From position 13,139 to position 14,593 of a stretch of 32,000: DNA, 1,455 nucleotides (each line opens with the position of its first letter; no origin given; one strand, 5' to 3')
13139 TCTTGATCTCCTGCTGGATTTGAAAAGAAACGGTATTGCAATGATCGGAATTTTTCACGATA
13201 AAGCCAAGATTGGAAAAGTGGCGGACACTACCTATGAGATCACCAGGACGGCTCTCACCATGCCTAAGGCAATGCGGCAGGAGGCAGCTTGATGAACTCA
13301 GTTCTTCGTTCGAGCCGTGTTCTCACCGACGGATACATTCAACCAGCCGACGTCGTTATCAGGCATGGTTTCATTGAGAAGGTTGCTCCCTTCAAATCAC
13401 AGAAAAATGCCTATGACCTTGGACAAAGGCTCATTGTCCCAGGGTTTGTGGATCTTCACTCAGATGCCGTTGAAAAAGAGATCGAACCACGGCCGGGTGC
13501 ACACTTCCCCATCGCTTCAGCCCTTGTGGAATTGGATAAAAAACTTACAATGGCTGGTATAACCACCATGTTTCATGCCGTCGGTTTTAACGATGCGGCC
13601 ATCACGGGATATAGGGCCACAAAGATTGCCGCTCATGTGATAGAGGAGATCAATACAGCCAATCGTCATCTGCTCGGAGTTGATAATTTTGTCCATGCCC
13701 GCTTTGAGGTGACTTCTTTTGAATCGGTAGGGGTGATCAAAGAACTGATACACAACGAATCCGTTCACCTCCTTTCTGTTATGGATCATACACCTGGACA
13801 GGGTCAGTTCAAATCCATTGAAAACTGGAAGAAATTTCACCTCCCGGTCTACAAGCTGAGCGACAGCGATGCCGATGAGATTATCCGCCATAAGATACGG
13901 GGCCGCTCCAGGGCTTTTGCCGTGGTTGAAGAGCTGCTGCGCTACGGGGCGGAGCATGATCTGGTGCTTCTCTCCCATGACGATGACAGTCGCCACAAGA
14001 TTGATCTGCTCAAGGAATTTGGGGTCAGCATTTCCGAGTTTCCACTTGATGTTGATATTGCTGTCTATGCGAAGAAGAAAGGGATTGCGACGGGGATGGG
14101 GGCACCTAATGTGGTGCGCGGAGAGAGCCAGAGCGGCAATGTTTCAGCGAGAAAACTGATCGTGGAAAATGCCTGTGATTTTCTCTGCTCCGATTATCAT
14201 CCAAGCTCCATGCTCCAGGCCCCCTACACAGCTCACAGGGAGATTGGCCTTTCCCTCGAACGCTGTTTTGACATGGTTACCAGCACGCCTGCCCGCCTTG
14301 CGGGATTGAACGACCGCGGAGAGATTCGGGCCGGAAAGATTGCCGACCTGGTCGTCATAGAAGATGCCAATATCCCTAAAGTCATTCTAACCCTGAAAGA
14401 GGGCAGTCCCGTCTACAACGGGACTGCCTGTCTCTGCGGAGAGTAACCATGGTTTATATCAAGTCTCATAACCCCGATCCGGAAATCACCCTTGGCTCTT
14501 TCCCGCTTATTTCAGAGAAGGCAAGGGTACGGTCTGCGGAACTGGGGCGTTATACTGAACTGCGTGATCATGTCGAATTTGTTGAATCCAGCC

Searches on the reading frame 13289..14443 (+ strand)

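Call 69: search_protein_families(library=pfam, proteins=[window:13289-14443:+], max_evalue=0.00001)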
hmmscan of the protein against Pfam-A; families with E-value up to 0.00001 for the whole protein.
window:13289-14443:+ (385 aa): 2 families
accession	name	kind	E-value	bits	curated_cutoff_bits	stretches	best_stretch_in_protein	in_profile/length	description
PF07969.17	Amidohydro_3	-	5.7e-13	49.6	29.7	1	316-376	402-472/472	Amidohydrolase family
PF01979.26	Amidohydro_1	-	5e-10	39.6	25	1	262-372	214-342/345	Amidohydrolase family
